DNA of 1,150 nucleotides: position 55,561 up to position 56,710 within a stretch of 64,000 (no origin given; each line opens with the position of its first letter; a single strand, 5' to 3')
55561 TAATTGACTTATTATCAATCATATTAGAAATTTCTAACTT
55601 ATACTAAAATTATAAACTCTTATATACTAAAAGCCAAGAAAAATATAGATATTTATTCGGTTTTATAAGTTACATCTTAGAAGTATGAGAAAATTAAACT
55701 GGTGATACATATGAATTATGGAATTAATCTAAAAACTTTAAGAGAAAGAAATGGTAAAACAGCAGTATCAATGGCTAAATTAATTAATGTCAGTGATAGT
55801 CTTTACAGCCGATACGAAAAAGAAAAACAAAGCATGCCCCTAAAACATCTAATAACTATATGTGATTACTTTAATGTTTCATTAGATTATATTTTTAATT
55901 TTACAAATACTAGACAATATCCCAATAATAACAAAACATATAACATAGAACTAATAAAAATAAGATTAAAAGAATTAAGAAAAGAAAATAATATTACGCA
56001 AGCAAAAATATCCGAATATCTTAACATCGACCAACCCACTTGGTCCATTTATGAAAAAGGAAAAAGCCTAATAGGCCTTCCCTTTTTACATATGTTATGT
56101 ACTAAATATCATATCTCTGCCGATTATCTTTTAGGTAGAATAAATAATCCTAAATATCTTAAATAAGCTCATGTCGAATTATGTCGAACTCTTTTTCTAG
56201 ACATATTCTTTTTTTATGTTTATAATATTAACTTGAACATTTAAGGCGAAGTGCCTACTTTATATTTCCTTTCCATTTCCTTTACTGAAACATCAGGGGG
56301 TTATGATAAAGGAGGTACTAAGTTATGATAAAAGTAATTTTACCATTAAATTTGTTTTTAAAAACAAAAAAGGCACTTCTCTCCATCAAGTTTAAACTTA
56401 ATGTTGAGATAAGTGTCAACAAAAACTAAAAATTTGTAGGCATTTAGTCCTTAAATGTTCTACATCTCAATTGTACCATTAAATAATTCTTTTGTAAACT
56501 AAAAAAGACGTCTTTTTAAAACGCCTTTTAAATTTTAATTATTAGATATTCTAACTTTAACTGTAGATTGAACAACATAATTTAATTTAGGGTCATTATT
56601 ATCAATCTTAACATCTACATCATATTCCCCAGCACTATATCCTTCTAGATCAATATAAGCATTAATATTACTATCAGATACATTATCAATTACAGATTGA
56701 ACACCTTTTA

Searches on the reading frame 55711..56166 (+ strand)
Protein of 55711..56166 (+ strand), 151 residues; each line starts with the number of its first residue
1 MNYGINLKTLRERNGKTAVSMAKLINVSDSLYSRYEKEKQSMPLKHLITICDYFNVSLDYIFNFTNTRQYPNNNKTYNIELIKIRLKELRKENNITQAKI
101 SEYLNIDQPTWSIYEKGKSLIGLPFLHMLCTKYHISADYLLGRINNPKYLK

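Call 13: search_protein_families(library=pfam, proteins=[window:55711-56166:+], max_evalue=0.01)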
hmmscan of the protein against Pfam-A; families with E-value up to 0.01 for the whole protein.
window:55711-56166:+ (151 aa): 5 families
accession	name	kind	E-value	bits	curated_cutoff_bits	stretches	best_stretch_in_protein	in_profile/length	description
PF01381.28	HTH_3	-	9.8e-19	67.6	23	2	7-61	1-55/55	Helix-turn-helix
PF12844.13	HTH_19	-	4.8e-18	65.3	30.2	2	85-141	3-59/64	Helix-turn-helix domain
PF13560.12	HTH_31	-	1.7e-15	57.5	27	2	4-57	3-57/64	Helix-turn-helix domain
PF13443.12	HTH_26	-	3.6e-12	46.8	22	2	7-64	2-60/63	Cro/C1-type HTH DNA-binding domain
PF13744.12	HTH_37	-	0.0035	17.6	27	0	82-118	20-55/80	Helix-turn-helix domain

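Call 14: search_protein_families(library=ncbifam, proteins=[window:55711-56166:+], max_evalue=0.01)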
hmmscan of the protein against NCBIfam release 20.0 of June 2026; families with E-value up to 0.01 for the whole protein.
window:55711-56166:+ (151 aa): 14 families
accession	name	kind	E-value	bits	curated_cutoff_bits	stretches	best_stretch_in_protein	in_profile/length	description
NF041951.1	phage_RstR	subfamily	7.9e-23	80.8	80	2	1-75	1-75/108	RstR family transcriptional repressor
NF041575.1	antitoxPezA_Strep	equivalog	1.8e-14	54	290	2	4-84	3-84/158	type II toxin-antitoxin system antitoxin PezA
TIGR03830.1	CxxCG_CxxCG_HTH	subfamily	1.4e-08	34.6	61.8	1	68-121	52-105/127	type II TA system antitoxin MqsA family protein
TIGR03070.1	couple_hipB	subfamily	7.6e-08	32.2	71.65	1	4-58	4-58/58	type II toxin-antitoxin system Y4mF family antitoxin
NF052239.1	antitox_spr1629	equivalog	1.2e-07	31.2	335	1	1-66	1-66/377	spr1629 family repressor/antitoxin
NF003162.0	PRK04140.1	equivalog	3.3e-07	29.6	263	1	5-77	129-201/317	transcriptional regulator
NF007271.0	PRK09726.1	equivalog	5.9e-07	29.4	79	0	6-60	16-70/88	type II toxin-antitoxin system antitoxin HipB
NF047948.1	male_kill_WMK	equivalog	2.3e-05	24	300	0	68-141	148-222/300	WO male-killing family protein Wmk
NF040522.1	VC1465_fam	subfamily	4.6e-05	23.4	70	0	87-127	2-42/111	VC1465 family Xer recombination activation factor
NF058600.1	TransRegSco1979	equivalog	4.7e-05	22.6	350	0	82-137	9-64/280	Sco1979 family transcriptional regulator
NF038310.1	lysogeny_AimR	equivalog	7.6e-05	21.9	70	0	11-55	5-49/365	AimR family lysis-lysogeny pheromone receptor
NF007257.0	PRK09706.1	subfamily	0.00025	20.9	101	0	81-140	5-64/135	transcriptional repressor DicA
NF038139.1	Reg_Aceta_RamB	equivalog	0.00045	19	700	0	4-64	4-64/465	acetate metabolism transcriptional regulator RamB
NF007408.0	PRK09943.1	equivalog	0.0046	16.5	211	0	3-69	8-74/185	HTH-type transcriptional regulator PuuR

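Call 74: search_protein_families(library=phrogs, proteins=[window:55711-56166:+], max_evalue=0.001)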
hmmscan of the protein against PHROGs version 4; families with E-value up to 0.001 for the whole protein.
window:55711-56166:+ (151 aa): 25 families
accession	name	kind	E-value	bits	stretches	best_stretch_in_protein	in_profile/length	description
phrog_8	-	transcription regulation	1.7e-32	114.2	2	74-149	70-144/346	transcriptional regulator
phrog_3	-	transcription regulation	1.4e-23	85.4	2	1-75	87-161/430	transcriptional repressor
phrog_2967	-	transcription regulation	3.9e-18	66.8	2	78-143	7-72/225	transcriptional regulator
phrog_4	-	transcription regulation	1.6e-15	58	2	3-81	137-216/400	transcriptional repressor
phrog_7396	-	unknown function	7.7e-11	43.1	1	112-147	49-84/227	-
phrog_2439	-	transcription regulation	3.4e-10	40.3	1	4-65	9-70/367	transcriptional regulator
phrog_1373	-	transcription regulation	1.5e-09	39.1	1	77-142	60-124/166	transcriptional regulator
phrog_1994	-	DNA, RNA and nucleotide metabolism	1.6e-09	38.9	1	7-66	4-63/170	DNA binding protein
phrog_147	-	transcription regulation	1.3e-08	36.1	1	82-130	5-54/100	transcriptional regulator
phrog_2328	-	transcription regulation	1.6e-08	35.4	0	7-66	20-79/128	transcriptional repressor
phrog_2104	-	unknown function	2.7e-08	34.9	0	84-118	42-76/103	-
phrog_34939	-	unknown function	1e-06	29.6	0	19-79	26-83/280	-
phrog_9710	-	unknown function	3.5e-06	28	0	19-61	31-75/95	-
phrog_296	-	integration and excision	5.9e-06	26.2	0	72-118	218-264/626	DNA transposition protein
phrog_1124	-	transcription regulation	2e-05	25.2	0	7-55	13-60/177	transcriptional regulator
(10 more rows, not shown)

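Call 75: search_protein_families(library=padloc, proteins=[window:55711-56166:+], max_evalue=0.001)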
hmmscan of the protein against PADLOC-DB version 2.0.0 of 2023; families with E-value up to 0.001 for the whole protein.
window:55711-56166:+ (151 aa): 13 families
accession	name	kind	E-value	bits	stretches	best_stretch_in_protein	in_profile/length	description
PDLC02926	HTH_VI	-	1.8e-16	58.1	2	3-73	2-72/92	-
PDLC03951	RmrA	-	4.8e-12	43.6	2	85-145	12-72/400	-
PDLC03954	RmrA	-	2.4e-11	41.2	2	4-68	12-76/380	-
PDLC03945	RmrA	-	5.9e-09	33.6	1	1-74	1-73/394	-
PDLC03947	RmrA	-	8.7e-09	32.7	1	7-69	16-78/383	-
PDLC03944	RmrA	-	8.6e-08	29.6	1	6-65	10-69/384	-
PDLC03949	RmrA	-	1.6e-05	22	0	7-63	7-63/363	-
PDLC04142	capH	-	2.8e-05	23.1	0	4-62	8-66/103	capH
PDLC03952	RmrA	-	4.8e-05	20.4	0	69-122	8-63/395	-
PDLC04775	PDC-M69A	-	6.7e-05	21.4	0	4-67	9-72/113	-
PDLC03950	RmrA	-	0.0003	17.9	0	7-72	7-71/369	-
PDLC03665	Control_protein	-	0.00057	18.1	0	3-66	9-73/77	control protein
PDLC03948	RmrA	-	0.00095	16.1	0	7-65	13-71/397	-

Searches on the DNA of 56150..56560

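Call 88: search_rna_families(source=window, start=56150, end=56560, threshold=evalue, max_evalue=1)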
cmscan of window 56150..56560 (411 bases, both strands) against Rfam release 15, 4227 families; matches with E-value up to 1: 1.
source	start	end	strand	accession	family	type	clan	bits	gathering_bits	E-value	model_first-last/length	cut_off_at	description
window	56194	56254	-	RF02350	psRNA6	Gene; sRNA;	-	11.2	60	0.72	1-333/333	no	Nitrosomonas sRNA psRNA6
